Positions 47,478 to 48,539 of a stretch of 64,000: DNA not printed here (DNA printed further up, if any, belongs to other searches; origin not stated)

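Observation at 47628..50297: Island cargo: GntR(YtrA)-ABC ATPase-permease operon followed by a membrane-anchored LURP-one-like protein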

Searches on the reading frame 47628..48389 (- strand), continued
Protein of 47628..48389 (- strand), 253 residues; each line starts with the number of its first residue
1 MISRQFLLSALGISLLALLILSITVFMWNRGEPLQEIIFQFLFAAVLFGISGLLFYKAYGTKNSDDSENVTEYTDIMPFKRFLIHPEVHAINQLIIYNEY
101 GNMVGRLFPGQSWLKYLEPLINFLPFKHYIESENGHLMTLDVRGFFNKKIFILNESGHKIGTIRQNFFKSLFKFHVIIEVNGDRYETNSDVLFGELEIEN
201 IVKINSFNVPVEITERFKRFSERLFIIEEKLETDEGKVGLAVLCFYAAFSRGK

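Call 50: search_protein_families(library=pfam, proteins=[L009:6796-7881:+, L009:5583-6656:-, L009:4855-5589:-, L009:3042-4109:-, L009:653-3055:-, L009:11044-11880:-, L009:12418-12909:+, L009:13128-14318:+, L009:15066-15701:+, L009:17581-18237:+], max_evalue=0.001)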
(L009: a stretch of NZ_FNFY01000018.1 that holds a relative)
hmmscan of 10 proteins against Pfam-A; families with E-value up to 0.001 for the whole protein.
L009:6796-7881:+ (361 aa): 4 families
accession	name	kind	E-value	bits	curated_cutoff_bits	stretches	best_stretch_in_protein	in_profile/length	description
PF03060.21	NMO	-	8.3e-101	338.1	28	1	11-348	5-330/331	Nitronate monooxygenase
PF00478.31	IMPDH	-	2.7e-10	40.2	25.6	1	7-252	24-247/345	IMP dehydrogenase / GMP reductase domain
PF01070.24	FMN_dh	-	1.1e-05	25.1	24.9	1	193-246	252-307/350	FMN-dependent dehydrogenase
PF01180.27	DHO_dh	-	4.9e-05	23.1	27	1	178-258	212-286/291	Dihydroorotate dehydrogenase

L009:5583-6656:- (357 aa): 3 families
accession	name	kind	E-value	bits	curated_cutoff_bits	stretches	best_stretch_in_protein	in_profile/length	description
PF05343.19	Peptidase_M42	-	5.9e-108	360.8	23.2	1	45-339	1-292/292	M42 glutamyl aminopeptidase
PF02127.20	Peptidase_M18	-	1e-05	25.1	24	1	274-340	359-428/432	Aminopeptidase I zinc metalloprotease (M18)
PF04389.22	Peptidase_M28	-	3.2e-05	24.2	21.3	0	177-258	30-105/193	Peptidase family M28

L009:4855-5589:- (244 aa): 3 families
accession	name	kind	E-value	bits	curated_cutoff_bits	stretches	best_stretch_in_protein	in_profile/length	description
PF00588.24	SpoU_methylase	-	2.1e-35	122.3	29.7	1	106-241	3-142/142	SpoU rRNA Methylase family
PF22435.1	MRM3-like_sub_bind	-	1.8e-19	70.4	27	1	11-92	1-84/84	MRM3-like substrate binding domain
PF08032.17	SpoU_sub_bind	-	1.4e-05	25.8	22.8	1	34-95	2-71/76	RNA 2'-O ribose methyltransferase substrate binding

L009:3042-4109:- (355 aa): 2 families
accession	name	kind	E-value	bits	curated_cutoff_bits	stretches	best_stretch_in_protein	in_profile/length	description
PF01409.25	tRNA-synt_2d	-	4.1e-106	354.4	19.8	1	94-342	2-246/246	tRNA synthetases class II core domain (F)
PF02912.23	Phe_tRNA-synt_N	-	4.7e-26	91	22.3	1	22-89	2-69/69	Aminoacyl tRNA synthetase class II, N-terminal domain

L009:653-3055:- (800 aa): 5 families
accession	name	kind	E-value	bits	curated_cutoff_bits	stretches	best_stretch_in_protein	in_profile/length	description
PF03483.22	B3_4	-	5.6e-70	234.9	29.3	1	218-390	2-174/174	B3/4 domain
PF17759.6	tRNA_synthFbeta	-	5.4e-65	219.3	22.4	1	478-690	1-214/214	Phenylalanyl tRNA synthetase beta chain CLM domain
PF03147.19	FDX-ACB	-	6.9e-28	97.4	31.1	1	707-795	1-90/94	Ferredoxin-fold anticodon binding domain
PF01588.26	tRNA_bind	-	9e-20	71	27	1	45-132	1-77/96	Putative tRNA binding domain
PF03484.21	B5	-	4.5e-19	68.9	28.6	1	410-475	1-67/67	tRNA synthetase B5 domain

L009:11044-11880:- (278 aa): 1 family
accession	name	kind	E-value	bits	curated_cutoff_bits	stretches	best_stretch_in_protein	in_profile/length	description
PF02517.21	Rce1-like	-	4.2e-19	69.1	22.4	1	171-268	4-92/93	Type II CAAX prenyl endopeptidase Rce1-like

L009:12418-12909:+ (163 aa): 5 families
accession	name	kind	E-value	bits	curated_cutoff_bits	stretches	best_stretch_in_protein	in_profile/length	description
PF00583.31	Acetyltransf_1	-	1.1e-13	51.8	20.7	1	40-137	27-115/116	Acetyltransferase (GNAT) family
PF13508.13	Acetyltransf_7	-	9.3e-13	48.8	27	1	52-137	2-81/84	Acetyltransferase (GNAT) domain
PF13673.13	Acetyltransf_10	-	1.2e-11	45.1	23.6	1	51-145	29-114/128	Acetyltransferase (GNAT) domain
PF08445.16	FR47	-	1.9e-07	31.4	22.1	1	80-141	19-80/86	FR47-like protein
PF13527.13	Acetyltransf_9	-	0.00091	19.7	25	0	2-137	2-123/127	Acetyltransferase (GNAT) domain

L009:13128-14318:+ (396 aa): 2 families
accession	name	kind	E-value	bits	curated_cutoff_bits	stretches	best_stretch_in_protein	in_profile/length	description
PF14504.11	CAP_assoc_N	-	6e-34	117.3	29.3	1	121-255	1-137/140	CAP-associated N-terminal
PF00188.32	CAP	-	7.9e-18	65.8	21.1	1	275-389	1-115/117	Cysteine-rich secretory protein family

L009:15066-15701:+ (211 aa): 1 family
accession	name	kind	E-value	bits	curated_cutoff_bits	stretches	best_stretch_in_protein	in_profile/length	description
PF14150.11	YesK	-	0.00011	22.7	25.2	1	7-76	3-75/81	YesK-like protein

L009:17581-18237:+ (218 aa): 0 families

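Call 57: find_encoding_contigs(protein=P0007, flank=6000, max_places=3)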
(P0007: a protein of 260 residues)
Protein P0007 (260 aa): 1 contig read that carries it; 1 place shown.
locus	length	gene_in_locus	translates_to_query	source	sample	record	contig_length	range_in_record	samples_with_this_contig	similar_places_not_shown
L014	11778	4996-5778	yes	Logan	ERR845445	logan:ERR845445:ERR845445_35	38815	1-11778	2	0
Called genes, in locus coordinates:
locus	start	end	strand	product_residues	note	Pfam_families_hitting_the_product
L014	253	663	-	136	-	-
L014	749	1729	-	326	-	PF04657:DMT_YdcZ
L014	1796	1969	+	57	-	-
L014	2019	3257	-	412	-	PF04389:Peptidase_M28 (weak), PF01546:Peptidase_M20, PF07687:M20_dimer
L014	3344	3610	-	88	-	PF12674:Zn_ribbon_2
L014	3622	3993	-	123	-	PF00903:Glyoxalase (faint)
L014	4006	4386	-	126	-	PF08570:DUF1761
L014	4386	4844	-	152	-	-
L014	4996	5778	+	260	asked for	-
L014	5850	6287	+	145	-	PF00903:Glyoxalase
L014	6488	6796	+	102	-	PF12840:HTH_20 (weak), PF01022:HTH_5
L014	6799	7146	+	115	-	PF06953:ArsD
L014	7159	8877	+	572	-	PF01656:CbiA, PF02374:ArsA_ATPase, PF10609:ParA (weak), PF13614:AAA_31, PF01656:CbiA (weak), PF02374:ArsA_ATPase, PF13614:AAA_31, PF02374:ArsA_ATPase (weak), +21 more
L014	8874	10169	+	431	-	PF00939:Na_sulph_symp (weak), PF02040:ArsB, PF03600:CitMHS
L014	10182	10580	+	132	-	PF01451:LMWPc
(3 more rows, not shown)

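Call 58: find_encoding_contigs(protein=P0008, flank=5000, max_places=3)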
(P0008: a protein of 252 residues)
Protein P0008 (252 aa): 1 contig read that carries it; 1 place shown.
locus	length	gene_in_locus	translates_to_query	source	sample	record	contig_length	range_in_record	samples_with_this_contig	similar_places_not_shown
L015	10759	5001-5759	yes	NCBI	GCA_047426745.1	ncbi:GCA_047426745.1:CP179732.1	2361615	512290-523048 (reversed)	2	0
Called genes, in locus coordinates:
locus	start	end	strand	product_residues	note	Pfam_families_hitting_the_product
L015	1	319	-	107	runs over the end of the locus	-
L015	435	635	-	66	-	PF00313:CSD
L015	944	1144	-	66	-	PF00313:CSD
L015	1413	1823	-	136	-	-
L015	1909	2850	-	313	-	PF04657:DMT_YdcZ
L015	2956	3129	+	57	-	-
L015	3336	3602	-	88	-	PF12674:Zn_ribbon_2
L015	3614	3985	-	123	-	PF00903:Glyoxalase (faint)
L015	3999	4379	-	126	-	PF08570:DUF1761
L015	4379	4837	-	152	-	-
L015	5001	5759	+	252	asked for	-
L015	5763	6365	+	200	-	PF03575:Peptidase_S51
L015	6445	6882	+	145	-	PF00903:Glyoxalase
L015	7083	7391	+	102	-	PF12840:HTH_20 (weak), PF01022:HTH_5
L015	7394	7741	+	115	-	PF06953:ArsD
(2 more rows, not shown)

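Call 59: find_encoding_contigs(protein=P0012, flank=5000, max_places=3)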
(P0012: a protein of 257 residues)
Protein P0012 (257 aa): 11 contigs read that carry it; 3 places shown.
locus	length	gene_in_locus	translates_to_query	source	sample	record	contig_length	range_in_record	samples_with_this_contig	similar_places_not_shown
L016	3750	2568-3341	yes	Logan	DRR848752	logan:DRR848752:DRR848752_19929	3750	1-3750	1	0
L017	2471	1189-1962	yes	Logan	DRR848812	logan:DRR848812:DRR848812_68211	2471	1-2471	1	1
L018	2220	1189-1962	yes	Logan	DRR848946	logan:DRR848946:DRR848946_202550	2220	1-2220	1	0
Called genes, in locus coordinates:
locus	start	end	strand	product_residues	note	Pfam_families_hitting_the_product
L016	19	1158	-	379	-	PF02595:Gly_kinase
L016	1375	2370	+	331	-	PF08240:ADH_N, PF00107:ADH_zinc_N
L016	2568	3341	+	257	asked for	-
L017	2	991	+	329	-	?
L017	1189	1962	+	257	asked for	-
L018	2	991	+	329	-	?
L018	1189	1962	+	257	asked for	-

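Call 68: search_solved_structures(query=A2, max_evalue=10)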
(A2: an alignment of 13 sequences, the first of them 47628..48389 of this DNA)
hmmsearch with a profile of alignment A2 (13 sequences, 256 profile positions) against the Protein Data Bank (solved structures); distinct sequences matched with E-value up to 10: 3.
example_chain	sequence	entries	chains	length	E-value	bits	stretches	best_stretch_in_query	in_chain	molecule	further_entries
6m6z_A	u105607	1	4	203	0.11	15.1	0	7-34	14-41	TMH4C4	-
5szs_A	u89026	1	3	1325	0.44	13.1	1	187-240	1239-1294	Spike glycoprotein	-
7znu_A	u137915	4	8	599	0.88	12.1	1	20-78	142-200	Beta-(1-->2)glucan export ATP-binding/permease protein NdvA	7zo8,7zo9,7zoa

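Call 70: fold_search(model_id=the predicted structure, library=pdb)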
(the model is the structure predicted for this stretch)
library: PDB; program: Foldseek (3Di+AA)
matches with E <= 10: 426; with E <= 0.001: 0
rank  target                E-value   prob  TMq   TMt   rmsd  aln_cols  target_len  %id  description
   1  9lx4_A                1.4e-02  0.96  0.32  0.42   6.9       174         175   12  Crystal structure of the de novo designed protein ZZ4 (released 2025-06-04)
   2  2hkd                  3.1e-02  0.35  0.15  0.13  14.8       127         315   13  The crystal structure of engineered OSPA (released 2006-11-21)
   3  2oy7                  5.8e-02  0.28  0.15  0.13  15.0       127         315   13  The crystal structure of OspA mutant (released 2008-03-04)
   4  2oy8                  8.1e-02  0.23  0.16  0.14  14.7       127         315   14  The crystal structure of OspA mutant (released 2008-03-04)
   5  7vfm_A                8.6e-02  0.20  0.16  0.10  14.1       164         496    9  Crystal structure of SdgB (UDP and SD peptide-binding form) (released 2021-11-24)
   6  2ol7_A                1.0e-01  0.35  0.18  0.18  14.4       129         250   12  The crystal structure of OspA mutant (released 2007-12-11)
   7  7vfl_A                1.4e-01  0.23  0.17  0.10  12.0       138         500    9  Crystal structure of SdgB (UDP, NAG, and O-glycosylated SD peptide-binding form) (released 2021-11-24)
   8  2fkg                  1.4e-01  0.18  0.15  0.13  15.2       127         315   14  The Crystal Structure of Engineered OspA (released 2006-11-21)
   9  9tg4_F                1.4e-01  0.14  0.20  0.16  26.2       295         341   10  Structure of the YbjP lipoprotein bound to the AcrABZ-TolC efflux pump (released 2026-04-08)
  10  3bga_B                1.5e-01  0.06  0.11  0.04  17.9       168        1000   11  Crystal structure of beta-galactosidase from Bacteroides thetaiotaomicron VPI-5482 (released 2007-12-11)
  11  9a2v_MODEL_1_A        1.8e-01  0.13  0.20  0.14  25.6       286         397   10  Model of E. coli AcrA by in-cell photo-crosslinking MS and deep learning (released 2023-02-24)
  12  9jsa_A                1.9e-01  0.16  0.15  0.13  15.1       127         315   13  CatPSAM-H8 (released 2025-10-01)
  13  5ys7                  2.0e-01  0.16  0.15  0.12  15.7       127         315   12  Crystal structure of an OspA mutant (released 2018-11-14)
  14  2af5                  2.3e-01  0.15  0.16  0.14  14.7       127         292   13  2.5A X-ray Structure of Engineered OspA protein (released 2006-08-01)
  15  8xwg                  2.3e-01  0.14  0.14  0.12  15.4       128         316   14  OspA variants for thioflavin-T binding (released 2024-11-27)
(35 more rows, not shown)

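Call 77: search_protein_families(library=padloc, proteins=[window:47628-48389:-], max_evalue=0.01)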
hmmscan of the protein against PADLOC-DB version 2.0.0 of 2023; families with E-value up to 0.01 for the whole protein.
window:47628-48389:- (253 aa): 0 families

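Call 83: list_cluster_members(proteins=[P0002, P0004, P0005, P0006, P0007, P0008, P0009, P0011, P0013, P0014])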
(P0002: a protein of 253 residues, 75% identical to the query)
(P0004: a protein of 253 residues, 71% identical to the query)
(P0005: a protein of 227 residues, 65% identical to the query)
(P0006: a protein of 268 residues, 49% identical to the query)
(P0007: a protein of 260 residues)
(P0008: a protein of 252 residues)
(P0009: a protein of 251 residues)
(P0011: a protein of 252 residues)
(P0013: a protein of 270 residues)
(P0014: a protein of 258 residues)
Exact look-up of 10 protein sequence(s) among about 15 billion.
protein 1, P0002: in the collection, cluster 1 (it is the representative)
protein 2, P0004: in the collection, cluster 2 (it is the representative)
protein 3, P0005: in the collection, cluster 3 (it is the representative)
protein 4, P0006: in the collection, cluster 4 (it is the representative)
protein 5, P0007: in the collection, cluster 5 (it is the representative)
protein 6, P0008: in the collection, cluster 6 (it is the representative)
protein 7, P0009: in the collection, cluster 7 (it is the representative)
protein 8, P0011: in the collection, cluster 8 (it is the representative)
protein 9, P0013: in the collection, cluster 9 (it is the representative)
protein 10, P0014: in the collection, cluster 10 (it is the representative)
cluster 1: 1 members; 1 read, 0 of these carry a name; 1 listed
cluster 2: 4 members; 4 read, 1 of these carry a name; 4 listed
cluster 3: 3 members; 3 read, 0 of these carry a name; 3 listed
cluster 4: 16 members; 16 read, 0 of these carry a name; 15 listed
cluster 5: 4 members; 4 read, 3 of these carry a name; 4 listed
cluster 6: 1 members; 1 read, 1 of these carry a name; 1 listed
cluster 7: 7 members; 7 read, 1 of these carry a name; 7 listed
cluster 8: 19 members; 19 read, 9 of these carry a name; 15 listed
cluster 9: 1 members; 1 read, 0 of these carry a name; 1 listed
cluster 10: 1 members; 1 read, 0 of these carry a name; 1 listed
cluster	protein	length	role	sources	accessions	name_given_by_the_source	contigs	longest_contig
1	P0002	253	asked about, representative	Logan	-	-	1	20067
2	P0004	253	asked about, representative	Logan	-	-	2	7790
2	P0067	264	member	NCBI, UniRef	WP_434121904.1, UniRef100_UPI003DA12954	hypothetical protein [Salinicoccus roseus] | hypothetical protein n=1 Tax=Salinicoccus roseus TaxID=45670 RepID=UPI003DA12954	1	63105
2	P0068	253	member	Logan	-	-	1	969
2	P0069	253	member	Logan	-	-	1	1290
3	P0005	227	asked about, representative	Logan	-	-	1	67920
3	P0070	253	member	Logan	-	-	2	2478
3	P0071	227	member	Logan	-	-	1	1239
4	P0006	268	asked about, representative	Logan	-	-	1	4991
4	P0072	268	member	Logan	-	-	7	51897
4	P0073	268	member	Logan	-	-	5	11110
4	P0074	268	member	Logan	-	-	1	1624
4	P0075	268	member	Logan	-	-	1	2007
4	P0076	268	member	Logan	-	-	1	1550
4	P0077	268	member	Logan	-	-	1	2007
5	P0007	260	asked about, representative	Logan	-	-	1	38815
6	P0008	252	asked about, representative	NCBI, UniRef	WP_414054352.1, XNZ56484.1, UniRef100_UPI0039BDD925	hypothetical protein ACMGE6_02670 [Macrococcus equi] | hypothetical protein n=1 Tax=Macrococcus equi TaxID=3395462 RepID=UPI0039BDD925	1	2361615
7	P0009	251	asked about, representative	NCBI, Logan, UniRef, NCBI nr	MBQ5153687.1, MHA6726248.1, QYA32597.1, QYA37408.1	hypothetical protein D6861_009805 [Macrococcoides caseolyticum] | Uncharacterized protein n=1 Tax=Macrococcus psychrotolerans TaxID=3039389 ... | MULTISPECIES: hypothetical protein [Macrococcus]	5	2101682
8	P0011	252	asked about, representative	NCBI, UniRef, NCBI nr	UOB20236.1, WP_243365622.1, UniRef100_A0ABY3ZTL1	hypothetical protein [Macrococcus armenti] | Uncharacterized protein n=1 Tax=Macrococcus armenti TaxID=2875764 RepID=A0ABY3ZTL1_9STAP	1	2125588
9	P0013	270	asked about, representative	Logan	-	-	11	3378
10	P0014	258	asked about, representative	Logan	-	-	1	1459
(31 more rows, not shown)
